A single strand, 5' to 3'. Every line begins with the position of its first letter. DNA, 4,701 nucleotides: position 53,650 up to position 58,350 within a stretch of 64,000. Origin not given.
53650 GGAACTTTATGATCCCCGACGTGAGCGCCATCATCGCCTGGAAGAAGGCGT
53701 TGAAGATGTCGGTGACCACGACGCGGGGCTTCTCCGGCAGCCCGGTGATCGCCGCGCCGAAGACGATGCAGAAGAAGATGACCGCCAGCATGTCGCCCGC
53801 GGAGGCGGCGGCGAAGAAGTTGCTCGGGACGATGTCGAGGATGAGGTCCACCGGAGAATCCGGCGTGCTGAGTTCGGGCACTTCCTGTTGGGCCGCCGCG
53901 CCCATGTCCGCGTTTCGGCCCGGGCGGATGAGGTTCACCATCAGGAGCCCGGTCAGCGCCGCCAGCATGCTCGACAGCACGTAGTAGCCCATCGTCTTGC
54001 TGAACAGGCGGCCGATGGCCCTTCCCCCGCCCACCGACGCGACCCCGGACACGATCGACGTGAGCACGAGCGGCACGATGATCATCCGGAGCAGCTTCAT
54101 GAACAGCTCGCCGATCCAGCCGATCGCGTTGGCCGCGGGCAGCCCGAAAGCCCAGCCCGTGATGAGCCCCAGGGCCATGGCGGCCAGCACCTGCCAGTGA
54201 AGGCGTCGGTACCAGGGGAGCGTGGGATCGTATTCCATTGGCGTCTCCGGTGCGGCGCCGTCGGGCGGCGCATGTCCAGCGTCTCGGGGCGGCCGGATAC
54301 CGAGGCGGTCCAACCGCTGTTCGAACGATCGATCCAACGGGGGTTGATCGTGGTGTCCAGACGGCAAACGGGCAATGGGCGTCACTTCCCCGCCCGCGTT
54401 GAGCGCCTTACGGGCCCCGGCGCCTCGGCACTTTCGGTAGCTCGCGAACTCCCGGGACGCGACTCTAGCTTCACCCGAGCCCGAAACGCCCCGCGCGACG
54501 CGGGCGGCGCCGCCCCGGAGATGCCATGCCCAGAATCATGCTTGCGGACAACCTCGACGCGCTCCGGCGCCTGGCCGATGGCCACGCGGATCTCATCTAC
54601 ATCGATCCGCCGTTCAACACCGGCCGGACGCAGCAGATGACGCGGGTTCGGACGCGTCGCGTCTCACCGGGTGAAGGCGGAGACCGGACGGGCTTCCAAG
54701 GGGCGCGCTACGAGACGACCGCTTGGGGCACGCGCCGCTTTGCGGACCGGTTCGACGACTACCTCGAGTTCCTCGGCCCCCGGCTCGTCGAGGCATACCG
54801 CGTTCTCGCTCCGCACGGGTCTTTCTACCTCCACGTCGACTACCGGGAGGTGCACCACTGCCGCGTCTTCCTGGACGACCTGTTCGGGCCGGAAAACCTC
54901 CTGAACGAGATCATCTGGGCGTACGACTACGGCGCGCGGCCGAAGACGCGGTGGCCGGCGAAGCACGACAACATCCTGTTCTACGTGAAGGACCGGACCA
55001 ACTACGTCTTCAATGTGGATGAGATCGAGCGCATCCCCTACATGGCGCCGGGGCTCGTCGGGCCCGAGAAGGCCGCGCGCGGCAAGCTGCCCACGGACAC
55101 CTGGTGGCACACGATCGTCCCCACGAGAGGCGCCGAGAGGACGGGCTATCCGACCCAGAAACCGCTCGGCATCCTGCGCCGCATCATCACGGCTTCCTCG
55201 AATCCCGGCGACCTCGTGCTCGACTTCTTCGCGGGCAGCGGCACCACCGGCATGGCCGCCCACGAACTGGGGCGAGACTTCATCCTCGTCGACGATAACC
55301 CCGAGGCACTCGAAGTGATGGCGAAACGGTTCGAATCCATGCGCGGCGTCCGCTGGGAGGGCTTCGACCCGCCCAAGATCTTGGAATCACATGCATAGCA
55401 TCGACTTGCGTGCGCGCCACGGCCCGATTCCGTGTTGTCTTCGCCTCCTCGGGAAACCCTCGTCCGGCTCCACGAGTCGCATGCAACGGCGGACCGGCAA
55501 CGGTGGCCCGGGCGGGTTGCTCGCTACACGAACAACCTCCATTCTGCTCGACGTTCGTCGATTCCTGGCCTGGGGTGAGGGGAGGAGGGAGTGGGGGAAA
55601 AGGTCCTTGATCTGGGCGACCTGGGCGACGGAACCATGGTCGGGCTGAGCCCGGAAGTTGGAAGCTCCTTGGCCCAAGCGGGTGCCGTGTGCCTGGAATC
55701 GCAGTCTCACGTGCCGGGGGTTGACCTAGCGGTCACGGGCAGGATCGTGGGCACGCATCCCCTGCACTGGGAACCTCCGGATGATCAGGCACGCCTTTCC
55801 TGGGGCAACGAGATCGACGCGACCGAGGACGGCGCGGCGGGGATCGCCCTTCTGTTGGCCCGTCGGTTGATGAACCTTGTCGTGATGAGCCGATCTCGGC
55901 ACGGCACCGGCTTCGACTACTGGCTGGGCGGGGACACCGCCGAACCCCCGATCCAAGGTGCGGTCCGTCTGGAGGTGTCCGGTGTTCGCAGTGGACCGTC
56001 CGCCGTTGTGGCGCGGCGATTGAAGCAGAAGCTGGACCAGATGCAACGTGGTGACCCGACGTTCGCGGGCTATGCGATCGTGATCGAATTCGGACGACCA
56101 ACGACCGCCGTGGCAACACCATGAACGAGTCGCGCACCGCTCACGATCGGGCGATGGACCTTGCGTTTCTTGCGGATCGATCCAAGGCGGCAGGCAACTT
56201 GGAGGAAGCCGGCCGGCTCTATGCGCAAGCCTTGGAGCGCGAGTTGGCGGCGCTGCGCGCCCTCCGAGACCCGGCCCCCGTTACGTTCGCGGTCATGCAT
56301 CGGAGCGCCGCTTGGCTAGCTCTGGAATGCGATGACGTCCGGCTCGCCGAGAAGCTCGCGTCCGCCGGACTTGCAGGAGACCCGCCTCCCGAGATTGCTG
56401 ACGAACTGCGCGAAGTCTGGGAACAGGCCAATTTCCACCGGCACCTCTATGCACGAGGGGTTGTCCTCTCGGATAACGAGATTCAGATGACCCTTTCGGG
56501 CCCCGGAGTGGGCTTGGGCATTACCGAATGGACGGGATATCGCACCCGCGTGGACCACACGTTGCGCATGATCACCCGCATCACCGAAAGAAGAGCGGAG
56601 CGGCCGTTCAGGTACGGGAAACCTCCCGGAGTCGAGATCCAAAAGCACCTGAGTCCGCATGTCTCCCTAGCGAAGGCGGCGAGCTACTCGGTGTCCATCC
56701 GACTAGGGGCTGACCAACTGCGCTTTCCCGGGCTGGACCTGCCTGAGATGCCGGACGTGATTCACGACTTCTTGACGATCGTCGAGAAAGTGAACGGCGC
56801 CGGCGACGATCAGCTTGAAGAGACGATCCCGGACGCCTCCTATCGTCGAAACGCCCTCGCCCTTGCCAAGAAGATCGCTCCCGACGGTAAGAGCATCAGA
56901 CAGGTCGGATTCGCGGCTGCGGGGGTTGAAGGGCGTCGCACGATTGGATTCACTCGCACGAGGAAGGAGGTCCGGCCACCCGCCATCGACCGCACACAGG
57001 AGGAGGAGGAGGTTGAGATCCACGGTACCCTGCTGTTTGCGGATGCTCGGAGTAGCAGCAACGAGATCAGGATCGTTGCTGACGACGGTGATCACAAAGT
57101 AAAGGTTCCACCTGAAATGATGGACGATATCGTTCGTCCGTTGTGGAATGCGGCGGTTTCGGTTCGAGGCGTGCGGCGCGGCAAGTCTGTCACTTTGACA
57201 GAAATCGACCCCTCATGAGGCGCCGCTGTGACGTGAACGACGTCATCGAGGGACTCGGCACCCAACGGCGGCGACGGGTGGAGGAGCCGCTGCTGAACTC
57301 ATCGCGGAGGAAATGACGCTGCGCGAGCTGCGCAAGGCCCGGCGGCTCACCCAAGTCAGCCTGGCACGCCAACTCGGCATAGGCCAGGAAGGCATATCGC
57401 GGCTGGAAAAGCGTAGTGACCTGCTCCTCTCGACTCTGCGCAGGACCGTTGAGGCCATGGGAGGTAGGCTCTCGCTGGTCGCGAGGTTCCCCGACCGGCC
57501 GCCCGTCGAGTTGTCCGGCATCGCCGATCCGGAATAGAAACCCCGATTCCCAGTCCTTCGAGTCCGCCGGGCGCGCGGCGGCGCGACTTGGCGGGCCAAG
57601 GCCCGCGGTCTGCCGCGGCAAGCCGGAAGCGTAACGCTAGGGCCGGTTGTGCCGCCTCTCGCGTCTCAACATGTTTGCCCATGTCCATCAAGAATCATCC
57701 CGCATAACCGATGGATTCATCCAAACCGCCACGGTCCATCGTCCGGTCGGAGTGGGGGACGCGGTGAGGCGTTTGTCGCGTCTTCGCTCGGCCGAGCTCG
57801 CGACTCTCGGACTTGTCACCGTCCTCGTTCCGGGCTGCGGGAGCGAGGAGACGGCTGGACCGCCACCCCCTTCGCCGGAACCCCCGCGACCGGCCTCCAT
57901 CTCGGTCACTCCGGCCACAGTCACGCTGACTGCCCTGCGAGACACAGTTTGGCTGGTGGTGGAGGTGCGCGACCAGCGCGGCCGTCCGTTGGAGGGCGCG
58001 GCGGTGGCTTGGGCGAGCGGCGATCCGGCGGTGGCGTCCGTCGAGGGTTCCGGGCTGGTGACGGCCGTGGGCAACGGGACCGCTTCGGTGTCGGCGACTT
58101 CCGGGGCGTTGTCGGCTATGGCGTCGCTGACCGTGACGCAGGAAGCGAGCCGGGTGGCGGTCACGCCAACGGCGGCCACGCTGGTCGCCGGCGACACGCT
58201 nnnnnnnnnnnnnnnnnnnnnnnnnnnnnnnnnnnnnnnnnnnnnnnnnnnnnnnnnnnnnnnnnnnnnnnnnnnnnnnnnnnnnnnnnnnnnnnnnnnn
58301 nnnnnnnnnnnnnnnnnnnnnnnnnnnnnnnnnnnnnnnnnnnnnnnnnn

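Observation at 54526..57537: Orphan beta-class MTase + two coupled genes of unknown function + XRE HTH: candidate undescribed defence/toxin module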

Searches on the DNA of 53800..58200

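Call 70: search_rna_families(source=window, start=53800, end=58200, threshold=evalue, max_evalue=1)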
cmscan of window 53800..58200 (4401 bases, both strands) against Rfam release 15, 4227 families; matches with E-value up to 1: 0.
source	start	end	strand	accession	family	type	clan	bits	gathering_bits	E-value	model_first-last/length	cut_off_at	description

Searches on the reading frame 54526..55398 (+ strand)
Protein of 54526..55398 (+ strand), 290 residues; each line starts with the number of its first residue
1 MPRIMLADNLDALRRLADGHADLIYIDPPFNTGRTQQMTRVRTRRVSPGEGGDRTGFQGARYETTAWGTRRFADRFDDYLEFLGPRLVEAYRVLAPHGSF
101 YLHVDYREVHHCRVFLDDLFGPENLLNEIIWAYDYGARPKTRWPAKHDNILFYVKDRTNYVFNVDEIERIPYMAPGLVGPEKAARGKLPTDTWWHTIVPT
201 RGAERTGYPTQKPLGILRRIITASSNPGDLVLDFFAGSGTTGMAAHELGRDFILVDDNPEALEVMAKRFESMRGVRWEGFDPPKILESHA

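Call 3: search_protein_families(library=pfam, proteins=[window:54526-55398:+], max_evalue=0.1)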
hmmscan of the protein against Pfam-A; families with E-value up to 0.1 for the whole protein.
window:54526-55398:+ (290 aa): 7 families
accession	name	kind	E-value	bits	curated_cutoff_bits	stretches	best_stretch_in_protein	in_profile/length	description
PF01555.25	N6_N4_Mtase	-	1.7e-46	159.4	26.7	1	22-265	2-219/221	DNA methylase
PF03602.21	Cons_hypoth95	-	2.1e-08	34.5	24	2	6-40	97-135/182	Conserved hypothetical protein 95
PF02475.24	TRM5-TYW2_MTfase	-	0.0031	17.9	28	1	218-267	27-78/164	TRM5/TYW2 methyltransferase domain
PF02086.21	MethyltransfD12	-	0.0044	17.2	22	0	8-32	163-187/253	D12 class N6 adenine-specific DNA methyltransferase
PF05175.20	MTS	-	0.016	15.3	23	0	11-38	89-116/170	Methyltransferase small domain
PF13847.12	Methyltransf_31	-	0.017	15.3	27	1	227-270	3-49/145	Methyltransferase domain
PF13649.12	Methyltransf_25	-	0.039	15.1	27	0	231-271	1-43/97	Methyltransferase domain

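Call 4: search_protein_families(library=padloc, proteins=[window:54526-55398:+], max_evalue=0.1)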
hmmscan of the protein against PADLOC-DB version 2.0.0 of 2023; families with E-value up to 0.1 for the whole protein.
window:54526-55398:+ (290 aa): 75 families (the best 25 are shown)
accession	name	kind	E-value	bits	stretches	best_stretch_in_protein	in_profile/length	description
PDLC03300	MTase_II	-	4.2e-136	450.9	1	4-282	14-289/302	Type II methyltransferase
PDLC03339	MTase_II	-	3e-47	159.2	3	190-271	192-273/399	Type II methyltransferase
PDLC03299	MTase_II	-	1.6e-46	157.1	2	75-271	58-259/296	Type II methyltransferase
PDLC03371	MTase_II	-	9.4e-45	151.2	1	3-272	12-255/260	Type II methyltransferase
PDLC03354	MTase_II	-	6e-41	138.8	2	5-166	64-216/425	Type II methyltransferase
PDLC03636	MTase_III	-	2.8e-33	113.6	3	80-163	97-181/575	Type III methyltransferase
PDLC03633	MTase_III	-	9.7e-31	105.1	1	10-269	89-353/616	Type III methyltransferase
PDLC03320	MTase_II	-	4.8e-29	99.4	2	77-272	77-277/289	Type II methyltransferase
PDLC03634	MTase_III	-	1.2e-27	95.1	2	8-161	101-255/621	Type III methyltransferase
PDLC03644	MTase_III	-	1.6e-27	94.5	2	4-161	41-192/542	Type III methyltransferase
PDLC03635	MTase_III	-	2.8e-26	90.4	3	187-256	488-559/708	Type III methyltransferase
PDLC03216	MTase_II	-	5.6e-26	89.4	1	3-273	13-259/364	Type II methyltransferase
PDLC03327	MTase_II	-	2.5e-25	87.4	1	77-268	79-283/319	Type II methyltransferase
PDLC03738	oMTase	-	4.5e-25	86.1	2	208-273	204-269/376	orphan methyltransferase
PDLC03265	MTase_II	-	2.2e-24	84.5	2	190-270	252-329/333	Type II methyltransferase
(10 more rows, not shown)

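Call 5: search_protein_families(library=ncbifam, proteins=[window:54526-55398:+], max_evalue=0.1)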
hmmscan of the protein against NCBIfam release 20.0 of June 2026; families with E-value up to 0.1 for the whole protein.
window:54526-55398:+ (290 aa): 9 families
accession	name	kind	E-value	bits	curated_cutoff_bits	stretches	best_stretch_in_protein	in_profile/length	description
NF008572.0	PRK11524.1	equivalog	8.8e-35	120.2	292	2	77-273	59-260/294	adenine-specific DNA-methyltransferase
NF050803.1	DnaMtaseCcrMCaul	equivalog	1.7e-25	89.7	830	1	3-274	5-252/350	adenine-specific DNA-methyltransferase CcrM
NF010253.0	PRK13699.1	subfamily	1.4e-11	44.5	244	1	203-256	139-192/226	DNA methyltransferase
TIGR00095.1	TIGR00095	equivalog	4.4e-05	23.2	117.5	1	17-38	121-142/194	16S rRNA (guanine(966)-N(2))-methyltransferase RsmD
NF011528.0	PRK14968.1-2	equivalog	0.014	14.9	171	1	225-263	36-74/205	putative methyltransferase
NF043040.1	corrin_prot_MT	hypoth_equivalog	0.016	14.6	180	1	218-271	32-85/216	corrinoid protein-associated methyltransferase CpaM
NF047732.1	tRNAMtaseTrm5bMeth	equivalog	0.024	13.6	500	1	214-269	185-239/337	tRNA (guanine(37)-N1)-methyltransferase Trm5b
NF041820.1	daptide_MTase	equivalog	0.046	13.2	175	0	218-272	27-81/243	daptide-type RiPP biosynthesis methyltransferase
NF001790.0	PRK00517.3-3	equivalog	0.052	12.9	269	1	223-264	118-160/262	50S ribosomal protein L11 methyltransferase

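Call 77: find_related_loci(query=window:54526-55398:+, collection=metagenome_contigs, flank=6000)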
Query window:54526-55398:+ (290 aa) in metagenome_contigs; peptide patterns used: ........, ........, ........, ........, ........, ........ (x = any residue, [..] = any of these).
600 stretches matched a pattern (row limit reached: there are more); 579 encode a relative of the query (tblastn E <= 1e-3); the best 80 are kept; 80 distinct loci.
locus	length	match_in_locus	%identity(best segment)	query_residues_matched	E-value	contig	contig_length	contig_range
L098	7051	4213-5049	79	1-282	3e-148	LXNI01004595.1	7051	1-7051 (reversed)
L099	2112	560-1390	73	3-282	4e-146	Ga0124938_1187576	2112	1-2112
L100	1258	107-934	68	3-281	7e-146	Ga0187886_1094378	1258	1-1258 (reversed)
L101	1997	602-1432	70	3-282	1e-141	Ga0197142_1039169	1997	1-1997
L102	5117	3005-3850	69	4-287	4e-133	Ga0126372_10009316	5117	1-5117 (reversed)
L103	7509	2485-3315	71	4-282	1e-131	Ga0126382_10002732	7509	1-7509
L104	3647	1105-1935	70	4-282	4e-135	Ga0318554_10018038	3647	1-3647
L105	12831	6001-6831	71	3-282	2e-131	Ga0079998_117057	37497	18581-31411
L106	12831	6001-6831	69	3-282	7e-131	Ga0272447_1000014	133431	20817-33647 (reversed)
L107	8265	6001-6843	68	1-284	1e-128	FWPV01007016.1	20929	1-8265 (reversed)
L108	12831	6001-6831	69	3-282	1e-128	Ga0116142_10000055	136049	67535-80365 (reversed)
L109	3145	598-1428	68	3-282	3e-133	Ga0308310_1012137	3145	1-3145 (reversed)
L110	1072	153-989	67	1-282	1e-141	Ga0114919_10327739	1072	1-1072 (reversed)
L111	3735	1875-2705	66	3-282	8e-131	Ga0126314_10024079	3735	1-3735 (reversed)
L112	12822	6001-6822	67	3-279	6e-127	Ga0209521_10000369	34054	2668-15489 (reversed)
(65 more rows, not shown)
